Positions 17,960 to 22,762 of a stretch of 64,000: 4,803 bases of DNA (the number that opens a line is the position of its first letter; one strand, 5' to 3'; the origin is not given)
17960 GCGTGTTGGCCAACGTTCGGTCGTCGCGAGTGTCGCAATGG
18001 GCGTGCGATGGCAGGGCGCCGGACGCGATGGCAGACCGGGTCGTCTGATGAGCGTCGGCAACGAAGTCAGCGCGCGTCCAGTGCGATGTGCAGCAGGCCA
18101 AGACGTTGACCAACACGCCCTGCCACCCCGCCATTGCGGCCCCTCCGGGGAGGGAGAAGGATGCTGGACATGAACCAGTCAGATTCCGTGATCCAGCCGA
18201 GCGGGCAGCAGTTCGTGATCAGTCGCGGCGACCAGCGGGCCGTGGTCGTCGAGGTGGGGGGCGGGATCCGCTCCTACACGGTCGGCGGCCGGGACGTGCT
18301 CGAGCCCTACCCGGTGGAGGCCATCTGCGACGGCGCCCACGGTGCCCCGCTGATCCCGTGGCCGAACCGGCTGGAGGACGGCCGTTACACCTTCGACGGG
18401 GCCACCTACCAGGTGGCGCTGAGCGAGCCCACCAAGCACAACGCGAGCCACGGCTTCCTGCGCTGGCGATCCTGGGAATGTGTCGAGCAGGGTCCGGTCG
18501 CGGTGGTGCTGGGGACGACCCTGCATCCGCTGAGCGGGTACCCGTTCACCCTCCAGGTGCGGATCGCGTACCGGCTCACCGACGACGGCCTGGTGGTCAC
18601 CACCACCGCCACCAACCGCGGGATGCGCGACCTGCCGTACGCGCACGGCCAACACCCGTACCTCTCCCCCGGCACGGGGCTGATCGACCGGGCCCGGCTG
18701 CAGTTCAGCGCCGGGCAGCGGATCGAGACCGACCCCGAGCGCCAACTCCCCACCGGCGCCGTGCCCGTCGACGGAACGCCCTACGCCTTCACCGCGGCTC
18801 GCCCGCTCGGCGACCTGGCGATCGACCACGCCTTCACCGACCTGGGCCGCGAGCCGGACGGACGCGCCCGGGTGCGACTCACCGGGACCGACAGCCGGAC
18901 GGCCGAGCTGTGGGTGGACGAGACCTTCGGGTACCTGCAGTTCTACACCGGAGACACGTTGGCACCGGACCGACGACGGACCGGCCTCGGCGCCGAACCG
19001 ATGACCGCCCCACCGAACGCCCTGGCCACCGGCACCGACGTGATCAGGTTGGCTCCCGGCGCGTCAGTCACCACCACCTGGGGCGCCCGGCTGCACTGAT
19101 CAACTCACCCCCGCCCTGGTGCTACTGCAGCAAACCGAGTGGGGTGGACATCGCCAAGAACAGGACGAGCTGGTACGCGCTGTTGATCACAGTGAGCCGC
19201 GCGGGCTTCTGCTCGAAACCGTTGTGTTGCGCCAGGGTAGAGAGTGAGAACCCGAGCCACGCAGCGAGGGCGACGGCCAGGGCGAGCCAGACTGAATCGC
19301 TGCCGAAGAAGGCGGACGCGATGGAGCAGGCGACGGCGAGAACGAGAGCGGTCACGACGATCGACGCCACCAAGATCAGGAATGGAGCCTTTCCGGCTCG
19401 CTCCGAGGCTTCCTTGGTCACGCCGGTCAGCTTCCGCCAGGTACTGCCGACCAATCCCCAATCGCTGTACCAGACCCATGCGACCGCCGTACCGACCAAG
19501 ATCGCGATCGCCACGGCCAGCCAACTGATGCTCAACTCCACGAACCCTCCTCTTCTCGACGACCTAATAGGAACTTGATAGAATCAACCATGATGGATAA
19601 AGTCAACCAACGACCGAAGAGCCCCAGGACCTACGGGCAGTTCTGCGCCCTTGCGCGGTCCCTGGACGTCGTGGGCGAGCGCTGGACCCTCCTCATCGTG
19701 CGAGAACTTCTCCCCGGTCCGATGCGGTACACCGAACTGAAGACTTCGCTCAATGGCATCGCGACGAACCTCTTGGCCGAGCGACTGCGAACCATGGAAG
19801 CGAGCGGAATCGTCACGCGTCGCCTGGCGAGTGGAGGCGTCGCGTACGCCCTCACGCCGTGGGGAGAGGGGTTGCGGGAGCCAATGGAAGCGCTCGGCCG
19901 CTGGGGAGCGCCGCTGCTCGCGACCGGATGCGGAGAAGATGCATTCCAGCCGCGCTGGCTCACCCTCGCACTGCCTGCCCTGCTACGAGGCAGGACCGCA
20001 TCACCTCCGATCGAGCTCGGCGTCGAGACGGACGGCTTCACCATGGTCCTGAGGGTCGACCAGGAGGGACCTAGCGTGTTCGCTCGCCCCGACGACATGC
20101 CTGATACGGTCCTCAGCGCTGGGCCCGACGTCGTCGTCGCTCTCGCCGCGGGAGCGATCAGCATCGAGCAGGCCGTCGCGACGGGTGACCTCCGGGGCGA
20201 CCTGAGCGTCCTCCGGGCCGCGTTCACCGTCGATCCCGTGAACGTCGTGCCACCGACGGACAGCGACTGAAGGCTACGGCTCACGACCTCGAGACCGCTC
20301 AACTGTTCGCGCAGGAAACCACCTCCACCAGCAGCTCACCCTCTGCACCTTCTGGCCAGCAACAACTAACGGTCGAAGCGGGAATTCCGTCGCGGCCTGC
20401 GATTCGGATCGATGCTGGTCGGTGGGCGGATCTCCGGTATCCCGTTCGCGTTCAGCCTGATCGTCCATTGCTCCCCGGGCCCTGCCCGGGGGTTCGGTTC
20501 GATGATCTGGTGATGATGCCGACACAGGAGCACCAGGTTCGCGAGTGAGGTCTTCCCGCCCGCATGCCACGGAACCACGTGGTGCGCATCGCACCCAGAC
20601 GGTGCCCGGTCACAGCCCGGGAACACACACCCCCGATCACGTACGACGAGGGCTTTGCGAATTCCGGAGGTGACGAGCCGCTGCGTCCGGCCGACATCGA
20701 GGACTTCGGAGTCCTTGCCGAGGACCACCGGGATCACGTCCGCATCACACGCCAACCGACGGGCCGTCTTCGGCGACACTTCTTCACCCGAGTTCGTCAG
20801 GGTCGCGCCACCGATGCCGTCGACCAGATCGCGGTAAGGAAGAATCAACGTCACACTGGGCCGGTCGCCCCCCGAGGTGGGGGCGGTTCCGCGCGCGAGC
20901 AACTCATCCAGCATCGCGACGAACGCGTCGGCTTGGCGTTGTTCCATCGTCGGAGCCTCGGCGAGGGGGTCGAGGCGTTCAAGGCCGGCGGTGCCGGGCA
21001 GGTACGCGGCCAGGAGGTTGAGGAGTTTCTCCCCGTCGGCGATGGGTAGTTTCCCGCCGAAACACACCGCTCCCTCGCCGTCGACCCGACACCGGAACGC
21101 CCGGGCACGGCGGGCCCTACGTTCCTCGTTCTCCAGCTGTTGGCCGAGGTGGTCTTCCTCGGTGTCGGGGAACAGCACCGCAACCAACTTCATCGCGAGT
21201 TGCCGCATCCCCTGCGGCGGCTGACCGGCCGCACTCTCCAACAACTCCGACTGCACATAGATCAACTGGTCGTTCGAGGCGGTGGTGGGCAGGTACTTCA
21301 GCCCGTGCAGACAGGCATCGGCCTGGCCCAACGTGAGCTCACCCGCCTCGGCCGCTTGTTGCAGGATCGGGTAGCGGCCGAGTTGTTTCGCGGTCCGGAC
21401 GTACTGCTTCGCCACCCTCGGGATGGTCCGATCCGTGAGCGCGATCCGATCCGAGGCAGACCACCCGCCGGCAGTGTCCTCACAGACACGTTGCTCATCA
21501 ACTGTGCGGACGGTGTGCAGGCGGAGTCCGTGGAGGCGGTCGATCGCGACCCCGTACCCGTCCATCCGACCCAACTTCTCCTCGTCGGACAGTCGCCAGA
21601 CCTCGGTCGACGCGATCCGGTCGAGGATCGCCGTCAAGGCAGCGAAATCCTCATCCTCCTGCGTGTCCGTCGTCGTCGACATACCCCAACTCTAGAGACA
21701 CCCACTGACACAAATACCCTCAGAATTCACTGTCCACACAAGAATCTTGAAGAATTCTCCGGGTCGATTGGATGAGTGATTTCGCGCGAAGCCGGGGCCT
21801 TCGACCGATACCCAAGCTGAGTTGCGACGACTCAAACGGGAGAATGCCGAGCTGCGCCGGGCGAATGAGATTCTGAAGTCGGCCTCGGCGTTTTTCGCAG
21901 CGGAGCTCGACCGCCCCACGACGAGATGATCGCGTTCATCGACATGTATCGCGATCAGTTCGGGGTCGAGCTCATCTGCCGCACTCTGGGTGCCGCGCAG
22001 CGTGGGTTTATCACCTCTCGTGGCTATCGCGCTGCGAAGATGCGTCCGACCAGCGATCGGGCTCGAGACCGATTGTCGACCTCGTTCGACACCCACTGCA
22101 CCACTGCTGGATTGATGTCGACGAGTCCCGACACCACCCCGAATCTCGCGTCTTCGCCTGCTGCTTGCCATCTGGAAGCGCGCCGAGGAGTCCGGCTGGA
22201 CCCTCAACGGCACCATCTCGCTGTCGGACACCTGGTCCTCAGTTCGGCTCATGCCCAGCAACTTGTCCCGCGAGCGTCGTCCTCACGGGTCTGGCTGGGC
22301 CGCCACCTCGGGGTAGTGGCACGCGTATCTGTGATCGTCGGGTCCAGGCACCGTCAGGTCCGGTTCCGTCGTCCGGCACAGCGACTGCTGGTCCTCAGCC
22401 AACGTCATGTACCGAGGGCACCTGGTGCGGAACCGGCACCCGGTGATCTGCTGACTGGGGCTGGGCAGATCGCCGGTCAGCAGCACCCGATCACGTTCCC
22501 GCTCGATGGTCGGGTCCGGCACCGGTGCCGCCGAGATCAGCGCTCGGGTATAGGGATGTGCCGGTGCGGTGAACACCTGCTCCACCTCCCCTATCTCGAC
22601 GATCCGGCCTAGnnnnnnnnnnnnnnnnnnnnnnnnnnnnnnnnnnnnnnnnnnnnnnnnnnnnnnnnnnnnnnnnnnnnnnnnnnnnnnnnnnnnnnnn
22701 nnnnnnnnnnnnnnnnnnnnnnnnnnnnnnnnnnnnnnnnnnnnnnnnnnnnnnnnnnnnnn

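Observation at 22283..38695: Candidate undescribed PucR-activated regulon for import and breakdown of D-amino-acid-containing or N-acylated peptides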

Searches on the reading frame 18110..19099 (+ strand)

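Call 6: search_protein_families(library=pfam, proteins=[window:18110-19099:+])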
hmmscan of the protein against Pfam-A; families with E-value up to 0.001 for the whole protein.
window:18110-19099:+ (329 aa): 1 family
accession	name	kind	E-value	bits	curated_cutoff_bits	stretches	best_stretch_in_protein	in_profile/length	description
PF01263.26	Aldose_epim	-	7.5e-47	160.6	27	1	36-321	4-293/299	Aldose 1-epimerase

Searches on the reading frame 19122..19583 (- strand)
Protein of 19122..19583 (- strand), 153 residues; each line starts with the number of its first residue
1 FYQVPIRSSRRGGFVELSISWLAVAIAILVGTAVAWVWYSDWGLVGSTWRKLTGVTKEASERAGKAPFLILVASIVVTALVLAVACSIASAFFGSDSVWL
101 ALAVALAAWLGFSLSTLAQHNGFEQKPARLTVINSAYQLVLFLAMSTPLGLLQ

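Call 6: search_protein_families(library=pfam, proteins=[window:19122-19583:-])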
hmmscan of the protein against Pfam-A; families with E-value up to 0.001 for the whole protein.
window:19122-19583:- (153 aa): 1 family
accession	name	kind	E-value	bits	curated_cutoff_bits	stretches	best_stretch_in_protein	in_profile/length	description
PF08570.15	DUF1761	-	8.2e-18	65.3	31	1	22-147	1-120/123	Protein of unknown function (DUF1761)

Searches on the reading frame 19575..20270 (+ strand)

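Call 67: search_protein_families(library=pfam, proteins=[window:19575-20270:+], max_evalue=0.01)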
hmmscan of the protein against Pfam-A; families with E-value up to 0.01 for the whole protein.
window:19575-20270:+ (231 aa): 2 families
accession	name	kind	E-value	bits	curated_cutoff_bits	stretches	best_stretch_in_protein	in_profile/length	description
PF01638.23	HxlR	-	5.3e-18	65.1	20.8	1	32-112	1-84/91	HxlR-like helix-turn-helix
PF02036.22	SCP2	-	0.009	16.8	21.3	0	147-207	25-85/101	SCP-2 sterol transfer family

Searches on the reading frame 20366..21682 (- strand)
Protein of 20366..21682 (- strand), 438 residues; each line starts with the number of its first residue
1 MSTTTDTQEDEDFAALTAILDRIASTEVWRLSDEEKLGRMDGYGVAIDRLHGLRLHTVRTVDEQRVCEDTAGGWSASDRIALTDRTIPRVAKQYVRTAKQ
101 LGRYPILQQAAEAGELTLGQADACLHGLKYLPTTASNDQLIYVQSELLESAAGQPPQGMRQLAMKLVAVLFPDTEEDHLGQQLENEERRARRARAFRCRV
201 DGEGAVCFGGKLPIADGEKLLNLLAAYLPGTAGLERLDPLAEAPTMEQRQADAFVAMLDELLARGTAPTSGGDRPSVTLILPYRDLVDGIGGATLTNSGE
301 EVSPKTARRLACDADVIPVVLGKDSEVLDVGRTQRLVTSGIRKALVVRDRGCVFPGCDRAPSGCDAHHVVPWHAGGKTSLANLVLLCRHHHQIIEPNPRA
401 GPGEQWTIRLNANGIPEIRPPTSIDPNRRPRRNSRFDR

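Call 6: search_protein_families(library=pfam, proteins=[window:20366-21682:-])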
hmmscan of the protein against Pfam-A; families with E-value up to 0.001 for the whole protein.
window:20366-21682:- (438 aa): 2 families
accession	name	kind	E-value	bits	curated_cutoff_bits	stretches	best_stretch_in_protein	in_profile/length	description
PF02720.22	DUF222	-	1.1e-22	81.2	24.4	1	48-349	12-306/306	Domain of unknown function (DUF222)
PF01844.29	HNH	-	1.1e-06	29.1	21.4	1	363-392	13-42/47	HNH endonuclease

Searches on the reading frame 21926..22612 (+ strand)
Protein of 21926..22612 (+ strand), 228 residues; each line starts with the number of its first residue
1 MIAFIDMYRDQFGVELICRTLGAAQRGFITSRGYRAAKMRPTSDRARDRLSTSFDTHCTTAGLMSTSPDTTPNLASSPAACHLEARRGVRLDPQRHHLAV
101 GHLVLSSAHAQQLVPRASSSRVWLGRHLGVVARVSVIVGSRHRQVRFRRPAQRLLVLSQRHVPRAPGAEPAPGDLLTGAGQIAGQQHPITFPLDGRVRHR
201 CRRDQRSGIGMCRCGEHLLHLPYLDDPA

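Call 67: search_protein_families(library=pfam, proteins=[window:21926-22612:+], max_evalue=0.01)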
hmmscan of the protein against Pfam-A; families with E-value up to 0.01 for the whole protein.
window:21926-22612:+ (228 aa): 0 families
